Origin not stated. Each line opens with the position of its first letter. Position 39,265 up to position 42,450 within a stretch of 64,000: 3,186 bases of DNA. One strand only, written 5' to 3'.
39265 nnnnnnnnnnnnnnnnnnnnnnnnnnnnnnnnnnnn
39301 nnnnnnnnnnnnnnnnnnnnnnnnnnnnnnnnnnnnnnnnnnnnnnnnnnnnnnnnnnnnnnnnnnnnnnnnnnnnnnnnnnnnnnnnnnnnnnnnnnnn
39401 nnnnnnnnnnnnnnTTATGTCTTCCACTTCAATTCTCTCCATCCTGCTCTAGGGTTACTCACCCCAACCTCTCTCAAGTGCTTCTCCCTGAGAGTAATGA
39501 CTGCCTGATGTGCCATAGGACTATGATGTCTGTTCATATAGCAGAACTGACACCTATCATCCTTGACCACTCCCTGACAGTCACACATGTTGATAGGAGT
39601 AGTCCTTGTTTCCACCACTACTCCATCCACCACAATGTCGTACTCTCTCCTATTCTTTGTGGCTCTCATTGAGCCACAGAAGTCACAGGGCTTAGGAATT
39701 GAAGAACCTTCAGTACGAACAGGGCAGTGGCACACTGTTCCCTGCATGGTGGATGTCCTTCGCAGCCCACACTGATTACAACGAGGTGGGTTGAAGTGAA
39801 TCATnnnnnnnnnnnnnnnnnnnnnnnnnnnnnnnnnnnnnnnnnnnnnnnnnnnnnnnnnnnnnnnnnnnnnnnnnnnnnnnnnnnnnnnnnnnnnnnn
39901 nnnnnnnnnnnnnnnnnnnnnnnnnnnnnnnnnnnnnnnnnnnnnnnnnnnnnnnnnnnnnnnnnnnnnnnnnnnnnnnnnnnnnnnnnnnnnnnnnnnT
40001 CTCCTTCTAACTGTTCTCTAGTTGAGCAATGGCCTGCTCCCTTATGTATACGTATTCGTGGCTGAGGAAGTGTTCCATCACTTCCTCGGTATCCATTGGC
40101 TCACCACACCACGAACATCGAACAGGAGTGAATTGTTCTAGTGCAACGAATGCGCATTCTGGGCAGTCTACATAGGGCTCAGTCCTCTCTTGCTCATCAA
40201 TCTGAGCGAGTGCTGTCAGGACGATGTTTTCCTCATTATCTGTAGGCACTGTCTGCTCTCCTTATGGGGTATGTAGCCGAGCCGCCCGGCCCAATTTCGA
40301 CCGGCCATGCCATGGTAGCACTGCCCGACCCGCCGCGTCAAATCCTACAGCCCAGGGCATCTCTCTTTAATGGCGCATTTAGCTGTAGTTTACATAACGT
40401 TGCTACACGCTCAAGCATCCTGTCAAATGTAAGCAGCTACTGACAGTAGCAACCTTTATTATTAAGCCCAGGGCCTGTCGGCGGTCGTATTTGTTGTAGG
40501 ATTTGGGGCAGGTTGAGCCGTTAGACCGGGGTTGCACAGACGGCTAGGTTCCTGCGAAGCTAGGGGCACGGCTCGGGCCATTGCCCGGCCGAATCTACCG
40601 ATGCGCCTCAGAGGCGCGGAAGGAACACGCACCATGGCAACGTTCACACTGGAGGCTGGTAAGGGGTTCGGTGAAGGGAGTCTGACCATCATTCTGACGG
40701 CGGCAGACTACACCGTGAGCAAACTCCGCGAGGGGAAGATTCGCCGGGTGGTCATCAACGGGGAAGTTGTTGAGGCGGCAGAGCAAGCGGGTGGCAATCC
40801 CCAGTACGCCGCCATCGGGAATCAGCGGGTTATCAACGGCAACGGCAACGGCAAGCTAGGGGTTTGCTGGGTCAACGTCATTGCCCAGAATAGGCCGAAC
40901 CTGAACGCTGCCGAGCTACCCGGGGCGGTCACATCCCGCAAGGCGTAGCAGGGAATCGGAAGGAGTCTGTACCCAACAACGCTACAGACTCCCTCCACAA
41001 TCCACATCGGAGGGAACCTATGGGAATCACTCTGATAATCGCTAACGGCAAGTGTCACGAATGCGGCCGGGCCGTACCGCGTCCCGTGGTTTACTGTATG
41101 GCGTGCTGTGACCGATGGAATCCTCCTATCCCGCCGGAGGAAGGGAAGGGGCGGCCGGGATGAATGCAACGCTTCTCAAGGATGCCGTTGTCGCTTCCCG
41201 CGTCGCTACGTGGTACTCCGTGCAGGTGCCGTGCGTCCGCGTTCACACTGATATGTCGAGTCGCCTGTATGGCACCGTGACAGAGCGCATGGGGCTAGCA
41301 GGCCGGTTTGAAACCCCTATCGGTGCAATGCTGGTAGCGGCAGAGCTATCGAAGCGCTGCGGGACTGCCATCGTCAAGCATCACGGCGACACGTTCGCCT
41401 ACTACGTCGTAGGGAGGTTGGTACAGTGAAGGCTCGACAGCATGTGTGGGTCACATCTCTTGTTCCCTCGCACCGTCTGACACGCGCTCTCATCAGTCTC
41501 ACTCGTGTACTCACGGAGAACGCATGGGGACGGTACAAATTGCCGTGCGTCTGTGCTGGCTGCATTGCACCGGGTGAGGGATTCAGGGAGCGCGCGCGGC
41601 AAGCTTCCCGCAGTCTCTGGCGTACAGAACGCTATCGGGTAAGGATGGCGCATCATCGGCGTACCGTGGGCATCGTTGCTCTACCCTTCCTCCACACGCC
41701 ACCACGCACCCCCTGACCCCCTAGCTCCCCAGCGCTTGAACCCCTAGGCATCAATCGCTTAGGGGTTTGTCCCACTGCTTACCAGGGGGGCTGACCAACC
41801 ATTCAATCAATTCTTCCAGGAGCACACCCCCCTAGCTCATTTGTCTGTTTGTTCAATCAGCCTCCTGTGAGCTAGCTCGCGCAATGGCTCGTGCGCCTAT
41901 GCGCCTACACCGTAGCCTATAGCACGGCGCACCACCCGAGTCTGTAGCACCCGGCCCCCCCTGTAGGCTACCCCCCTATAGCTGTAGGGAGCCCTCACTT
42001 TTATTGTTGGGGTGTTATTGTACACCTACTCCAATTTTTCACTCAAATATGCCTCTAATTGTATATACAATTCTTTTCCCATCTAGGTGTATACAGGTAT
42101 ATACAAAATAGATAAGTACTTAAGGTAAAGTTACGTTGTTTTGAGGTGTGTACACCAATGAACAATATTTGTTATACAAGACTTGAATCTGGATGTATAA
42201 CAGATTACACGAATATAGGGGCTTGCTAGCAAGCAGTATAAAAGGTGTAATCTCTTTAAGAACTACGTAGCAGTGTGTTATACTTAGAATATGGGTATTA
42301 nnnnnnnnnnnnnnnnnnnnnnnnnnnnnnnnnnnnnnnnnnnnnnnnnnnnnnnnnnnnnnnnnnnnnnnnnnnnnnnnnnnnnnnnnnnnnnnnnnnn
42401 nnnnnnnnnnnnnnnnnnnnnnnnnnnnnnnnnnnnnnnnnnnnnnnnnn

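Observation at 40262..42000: G+C-rich cassette inserted in the divergent control region between early and late blocks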

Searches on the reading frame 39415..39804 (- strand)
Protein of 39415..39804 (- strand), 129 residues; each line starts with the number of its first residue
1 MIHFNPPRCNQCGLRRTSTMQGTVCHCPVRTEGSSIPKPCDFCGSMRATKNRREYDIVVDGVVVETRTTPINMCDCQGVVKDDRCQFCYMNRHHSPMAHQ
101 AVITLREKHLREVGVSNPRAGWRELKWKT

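Call 9: search_protein_families(library=pfam, proteins=[window:39415-39804:-], max_evalue=0.1)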
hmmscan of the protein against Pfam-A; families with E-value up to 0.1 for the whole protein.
window:39415-39804:- (129 aa): 1 family
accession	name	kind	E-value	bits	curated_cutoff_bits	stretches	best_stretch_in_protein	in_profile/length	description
PF06217.17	GAGA_bind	-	0.053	14.2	26.6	1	46-81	168-203/284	GAGA binding protein-like family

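Call 12: search_protein_families(library=phrogs, proteins=[window:39415-39804:-], max_evalue=0.1)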
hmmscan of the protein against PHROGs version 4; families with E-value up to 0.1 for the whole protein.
window:39415-39804:- (129 aa): 1 family
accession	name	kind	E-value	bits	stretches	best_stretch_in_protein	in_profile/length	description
phrog_17140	-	unknown function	0.047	14.6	1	30-51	10-31/50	-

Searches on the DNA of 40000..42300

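Call 14: search_rna_families(source=window, start=40000, end=42300, threshold=evalue, max_evalue=10, show_alignments=3)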
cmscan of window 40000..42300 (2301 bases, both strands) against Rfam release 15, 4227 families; matches with E-value up to 10: 6.
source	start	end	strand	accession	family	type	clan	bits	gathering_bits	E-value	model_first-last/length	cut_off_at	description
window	41783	41907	+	RF00306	snoZ178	Gene; snRNA; snoRNA; CD-box;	-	17.8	100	1.9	1-152/152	no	Small nucleolar RNA Z178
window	41861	41913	-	RF01547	TB6Cs1H3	Gene; snRNA; snoRNA; HACA-box;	-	16.4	40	7.3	1-64/64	no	Trypanosomatid snoRNA TB6Cs1H3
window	40719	40774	-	RF00192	BLV_package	Cis-reg;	-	16.1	70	2.6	1-55/55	no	Bovine leukaemia virus RNA packaging signal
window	41705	41828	+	RF00232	Spi-1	Cis-reg;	-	16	40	5.1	1-168/168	no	Spi-1 (PU.1) 5' UTR regulatory element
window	41691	41827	+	RF01986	ZEB2_AS1_3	Gene; lncRNA;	-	13.8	55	7.7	1-100/100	no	ZEB2 antisense RNA 1 conserved region 3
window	40177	40241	-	RF01128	sR43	Gene; snRNA; snoRNA; CD-box;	-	13.3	45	3.5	1-56/56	no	Small nucleolar RNA sR42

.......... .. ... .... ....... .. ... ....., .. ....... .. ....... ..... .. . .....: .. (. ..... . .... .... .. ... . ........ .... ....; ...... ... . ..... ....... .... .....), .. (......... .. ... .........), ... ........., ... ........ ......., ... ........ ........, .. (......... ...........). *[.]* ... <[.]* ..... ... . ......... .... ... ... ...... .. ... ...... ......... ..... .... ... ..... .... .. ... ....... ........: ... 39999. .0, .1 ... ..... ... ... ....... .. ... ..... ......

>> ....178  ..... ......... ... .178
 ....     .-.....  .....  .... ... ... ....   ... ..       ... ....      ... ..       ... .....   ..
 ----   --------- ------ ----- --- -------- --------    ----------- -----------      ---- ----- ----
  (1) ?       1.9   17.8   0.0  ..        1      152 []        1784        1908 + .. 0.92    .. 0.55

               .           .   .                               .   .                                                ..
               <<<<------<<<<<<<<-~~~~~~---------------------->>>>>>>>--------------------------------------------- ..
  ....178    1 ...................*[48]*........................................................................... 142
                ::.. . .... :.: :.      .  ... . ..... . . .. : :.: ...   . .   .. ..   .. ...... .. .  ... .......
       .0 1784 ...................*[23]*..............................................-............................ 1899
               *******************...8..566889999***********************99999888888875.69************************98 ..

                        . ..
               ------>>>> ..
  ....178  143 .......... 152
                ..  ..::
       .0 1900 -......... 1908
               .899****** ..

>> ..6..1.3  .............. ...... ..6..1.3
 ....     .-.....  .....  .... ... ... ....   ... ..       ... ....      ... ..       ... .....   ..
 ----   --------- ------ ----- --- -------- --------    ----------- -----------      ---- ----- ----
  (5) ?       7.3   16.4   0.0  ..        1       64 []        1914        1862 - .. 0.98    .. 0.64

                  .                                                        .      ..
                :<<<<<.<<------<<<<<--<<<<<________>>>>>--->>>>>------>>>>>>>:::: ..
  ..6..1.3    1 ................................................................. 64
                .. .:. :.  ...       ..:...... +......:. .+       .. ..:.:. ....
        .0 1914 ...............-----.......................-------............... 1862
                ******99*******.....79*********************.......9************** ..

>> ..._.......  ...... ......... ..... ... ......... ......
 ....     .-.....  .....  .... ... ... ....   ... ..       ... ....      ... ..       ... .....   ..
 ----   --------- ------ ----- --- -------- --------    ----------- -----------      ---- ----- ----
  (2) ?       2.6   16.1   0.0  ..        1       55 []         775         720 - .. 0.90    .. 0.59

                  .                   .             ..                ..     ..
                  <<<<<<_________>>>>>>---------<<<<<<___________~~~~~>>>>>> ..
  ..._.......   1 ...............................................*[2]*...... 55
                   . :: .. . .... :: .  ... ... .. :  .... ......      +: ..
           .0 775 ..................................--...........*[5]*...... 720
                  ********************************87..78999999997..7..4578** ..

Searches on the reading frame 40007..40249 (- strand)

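Call 9: search_protein_families(library=pfam, proteins=[window:40007-40249:-], max_evalue=0.1)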
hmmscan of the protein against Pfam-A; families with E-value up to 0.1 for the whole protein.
window:40007-40249:- (80 aa): 5 families
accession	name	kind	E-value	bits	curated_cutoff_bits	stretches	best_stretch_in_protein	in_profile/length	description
PF24292.1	DUF7479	-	0.019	15.5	27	0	43-65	3-25/60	Domain of unknown function (DUF7479)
PF00518.22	E6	-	0.028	15.3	27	1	41-72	70-102/110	Early Protein (E6)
PF25207.1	DUF7837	-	0.054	13.9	27.8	0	20-34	28-42/47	Domain of unknown function (DUF7837)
PF13248.11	Zn_ribbon_3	-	0.078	12.9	27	0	43-55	3-15/26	zinc-ribbon domain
PF09768.15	Peptidase_M76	-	0.086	13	25.2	1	10-75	20-85/170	Peptidase M76 family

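Call 12: search_protein_families(library=phrogs, proteins=[window:40007-40249:-], max_evalue=0.1)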
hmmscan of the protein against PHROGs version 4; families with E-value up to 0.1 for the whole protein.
window:40007-40249:- (80 aa): 5 families
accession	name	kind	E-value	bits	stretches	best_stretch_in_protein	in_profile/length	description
phrog_36481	-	unknown function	0.0055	17.8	1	27-52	15-38/60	-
phrog_10714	-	unknown function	0.021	16.1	1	22-58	69-105/109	-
phrog_4852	-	unknown function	0.032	14.9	1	22-60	9-47/194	-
phrog_8344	-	unknown function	0.079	13.8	1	9-59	28-79/127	-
phrog_908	-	unknown function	0.095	12.7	0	10-64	186-248/361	-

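Call 59: search_protein_families(library=padloc, proteins=[window:40007-40249:-], max_evalue=0.1)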
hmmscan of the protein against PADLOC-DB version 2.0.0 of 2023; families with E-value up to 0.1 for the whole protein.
window:40007-40249:- (80 aa): 1 family
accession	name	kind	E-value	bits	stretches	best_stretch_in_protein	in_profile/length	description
PDLC00013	DruE1|DruE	-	0.022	10.6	1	21-59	1382-1423/1776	SNF2 family N-terminal domain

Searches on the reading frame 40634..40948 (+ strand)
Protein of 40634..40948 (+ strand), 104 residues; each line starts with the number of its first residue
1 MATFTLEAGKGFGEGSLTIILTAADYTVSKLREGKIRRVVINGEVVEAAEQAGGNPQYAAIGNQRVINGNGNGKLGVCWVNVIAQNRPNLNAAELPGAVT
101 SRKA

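Call 9: search_protein_families(library=pfam, proteins=[window:40634-40948:+], max_evalue=0.1)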
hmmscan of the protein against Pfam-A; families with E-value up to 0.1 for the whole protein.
window:40634-40948:+ (104 aa): 0 families

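Call 12: search_protein_families(library=phrogs, proteins=[window:40634-40948:+], max_evalue=0.1)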
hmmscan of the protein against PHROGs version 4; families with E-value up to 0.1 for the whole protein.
window:40634-40948:+ (104 aa): 1 family
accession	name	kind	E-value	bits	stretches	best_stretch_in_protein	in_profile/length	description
phrog_27481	-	unknown function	0.078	14.2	0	22-50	16-44/75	-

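Call 19: find_related_loci(query=window:40634-40948:+, collection=viral_contigs, flank=10000)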
Query window:40634-40948:+ (104 aa) in viral_contigs; peptide patterns used: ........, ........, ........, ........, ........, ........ (x = any residue, [..] = any of these).
25 stretches matched a pattern, but none encodes a relative of the query by tblastn (E <= 1e-3).

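Call 20: find_homologous_proteins(query=window:40634-40948:+, max_evalue=0.01)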
Query window:40634-40948:+ (104 aa): 2 proteins with E <= 0.01 among 10 candidates.
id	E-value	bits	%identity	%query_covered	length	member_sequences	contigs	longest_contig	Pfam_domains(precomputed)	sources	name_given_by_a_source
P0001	6.5e-60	217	100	100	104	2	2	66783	-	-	-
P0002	1.4e-52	194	86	99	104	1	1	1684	-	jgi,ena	-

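Call 21: find_encoding_contigs(protein=P0002, flank=10000)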
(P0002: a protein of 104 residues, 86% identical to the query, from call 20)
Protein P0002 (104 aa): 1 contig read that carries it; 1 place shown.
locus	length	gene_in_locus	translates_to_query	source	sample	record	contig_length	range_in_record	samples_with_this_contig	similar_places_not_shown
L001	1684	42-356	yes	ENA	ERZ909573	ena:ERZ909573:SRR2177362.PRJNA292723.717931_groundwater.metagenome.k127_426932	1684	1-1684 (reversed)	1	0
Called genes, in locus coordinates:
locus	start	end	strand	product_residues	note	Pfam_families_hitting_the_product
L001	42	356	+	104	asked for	-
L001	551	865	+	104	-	-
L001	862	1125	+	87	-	-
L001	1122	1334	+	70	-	-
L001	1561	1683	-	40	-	?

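Call 22: find_encoding_contigs(protein=P0001, flank=10000)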
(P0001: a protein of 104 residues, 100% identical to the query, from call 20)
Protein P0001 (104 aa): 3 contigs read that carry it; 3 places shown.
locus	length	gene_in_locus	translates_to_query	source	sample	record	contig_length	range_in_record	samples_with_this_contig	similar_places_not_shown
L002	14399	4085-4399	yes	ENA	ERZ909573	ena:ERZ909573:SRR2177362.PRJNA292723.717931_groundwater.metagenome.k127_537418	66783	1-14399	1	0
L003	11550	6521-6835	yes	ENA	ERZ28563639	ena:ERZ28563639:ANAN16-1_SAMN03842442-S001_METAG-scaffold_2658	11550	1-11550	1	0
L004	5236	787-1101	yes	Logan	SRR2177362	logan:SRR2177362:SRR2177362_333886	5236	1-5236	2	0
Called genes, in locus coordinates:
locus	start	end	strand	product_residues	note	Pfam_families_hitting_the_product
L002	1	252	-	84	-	?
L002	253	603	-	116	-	-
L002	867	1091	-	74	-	-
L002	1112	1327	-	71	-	-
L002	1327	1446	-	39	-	-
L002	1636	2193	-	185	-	PF23802:DUF7178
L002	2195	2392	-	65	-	-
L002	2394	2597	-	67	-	-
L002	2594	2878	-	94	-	-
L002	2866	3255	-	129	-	-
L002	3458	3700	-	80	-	-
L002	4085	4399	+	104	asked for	-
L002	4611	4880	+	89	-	-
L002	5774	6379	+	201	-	-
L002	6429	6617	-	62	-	-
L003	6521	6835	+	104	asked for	-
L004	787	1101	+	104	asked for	-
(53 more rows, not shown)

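Call 33: find_related_loci(query=A2, collection=metagenome_contigs, flank=10000)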
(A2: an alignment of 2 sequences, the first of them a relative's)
Query A2 (104 aa) in metagenome_contigs; peptide patterns used: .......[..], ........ (x = any residue, [..] = any of these).
246 stretches matched a pattern, but none encodes a relative of the query by tblastn (E <= 1e-3).

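Call 48: search_protein_representatives(alignment_id=A2)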
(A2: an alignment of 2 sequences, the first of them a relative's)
Query: 2 sequences, 104 profile positions. Proteins with E-value up to 0.001 (for the whole library): 2; up to 1e-10: 1; up to 1e-30: 1. The best 2 are listed.
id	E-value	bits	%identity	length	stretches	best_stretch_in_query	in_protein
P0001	6.7e-63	225.4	-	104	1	1-104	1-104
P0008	3.3e-07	46.5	-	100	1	10-104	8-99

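Call 57: predict_structure(alignment_id=A4)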
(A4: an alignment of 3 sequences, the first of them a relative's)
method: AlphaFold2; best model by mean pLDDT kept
length: 104 residues; sequences in the alignment: 3
mean_pLDDT: 35.0   pTM: 0.19
mean pLDDT of the five models: 35.0, 34.6, 34.1, 33.6, 30.5
residues with pLDDT >= 90: 0; 70-90: 0; 50-70: 0; < 50: 104
segments of 3 or more residues with pLDDT < 50: 1-104
pLDDT, mean of each block of 10 residues (from residue 1): 38 39 35 38 37 33 33 35 35 31 24
secondary structure, 60 per line:
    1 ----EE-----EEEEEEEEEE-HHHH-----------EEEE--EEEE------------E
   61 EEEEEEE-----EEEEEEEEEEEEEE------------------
elements in order: E12-21 H23-26 E38-41 E44-47 E60-67 E73-86

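Call 59: search_protein_families(library=padloc, proteins=[window:40634-40948:+, L001:551-865:+, L001:1122-1334:+], max_evalue=0.1)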
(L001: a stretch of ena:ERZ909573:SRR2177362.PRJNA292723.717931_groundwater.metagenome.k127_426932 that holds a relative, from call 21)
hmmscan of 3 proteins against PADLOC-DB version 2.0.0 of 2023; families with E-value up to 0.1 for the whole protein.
window:40634-40948:+ (104 aa): 0 families

L001:551-865:+ (104 aa): 0 families

L001:1122-1334:+ (70 aa): 0 families

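Call 60: search_protein_families(library=pfam, proteins=[L001:518-865:+, L001:1122-1334:+], max_evalue=0.1)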
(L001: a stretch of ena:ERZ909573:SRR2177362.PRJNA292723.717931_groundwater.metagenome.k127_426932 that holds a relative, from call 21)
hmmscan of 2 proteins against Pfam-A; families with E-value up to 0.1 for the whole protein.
L001:518-865:+ (115 aa): 3 families
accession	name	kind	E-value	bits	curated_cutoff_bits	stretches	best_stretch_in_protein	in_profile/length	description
PF24254.1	DUF7455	-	0.0017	18.2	27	1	17-42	3-29/54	Domain of unknown function (DUF7455)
PF24734.1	DUF7685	-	0.0043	17.4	27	1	20-45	1-31/43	Domain of unknown function (DUF7685)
PF11242.13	DUF2774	-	0.065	13.9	29.2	1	69-99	3-33/63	Protein of unknown function (DUF2774)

L001:1122-1334:+ (70 aa): 0 families

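Call 64: find_encoding_contigs(protein=P0008, flank=10000)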
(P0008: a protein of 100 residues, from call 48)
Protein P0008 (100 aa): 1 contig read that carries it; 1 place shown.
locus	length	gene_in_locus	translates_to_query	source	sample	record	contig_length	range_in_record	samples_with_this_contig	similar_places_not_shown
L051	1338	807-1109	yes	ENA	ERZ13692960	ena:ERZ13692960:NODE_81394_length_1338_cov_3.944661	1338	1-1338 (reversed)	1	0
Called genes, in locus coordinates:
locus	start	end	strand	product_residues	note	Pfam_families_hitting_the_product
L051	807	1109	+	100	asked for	-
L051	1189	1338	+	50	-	?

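Call 76: search_solved_structures(query=A4, max_evalue=10)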
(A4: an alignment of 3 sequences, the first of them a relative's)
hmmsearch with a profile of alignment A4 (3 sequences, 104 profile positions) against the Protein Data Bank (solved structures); distinct sequences matched with E-value up to 10: 2.
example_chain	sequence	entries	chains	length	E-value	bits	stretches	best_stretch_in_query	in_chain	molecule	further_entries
9dze_K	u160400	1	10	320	2.3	11.5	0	42-81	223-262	pD5-14 B component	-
9dze_A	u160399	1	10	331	5.9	10.2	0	41-78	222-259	pD5-14 A component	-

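Call 78: search_protein_families(library=ncbifam, proteins=[window:40634-40948:+, L001:518-865:+, L051:1189-1338:+], max_evalue=0.1)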
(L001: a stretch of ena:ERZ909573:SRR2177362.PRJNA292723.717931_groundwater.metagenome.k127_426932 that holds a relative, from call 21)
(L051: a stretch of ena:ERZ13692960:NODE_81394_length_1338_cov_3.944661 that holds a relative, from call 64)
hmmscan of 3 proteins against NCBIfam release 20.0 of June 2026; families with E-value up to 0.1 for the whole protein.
window:40634-40948:+ (104 aa): 0 families

L001:518-865:+ (115 aa): 0 families

L051:1189-1338:+ (50 aa): 0 families
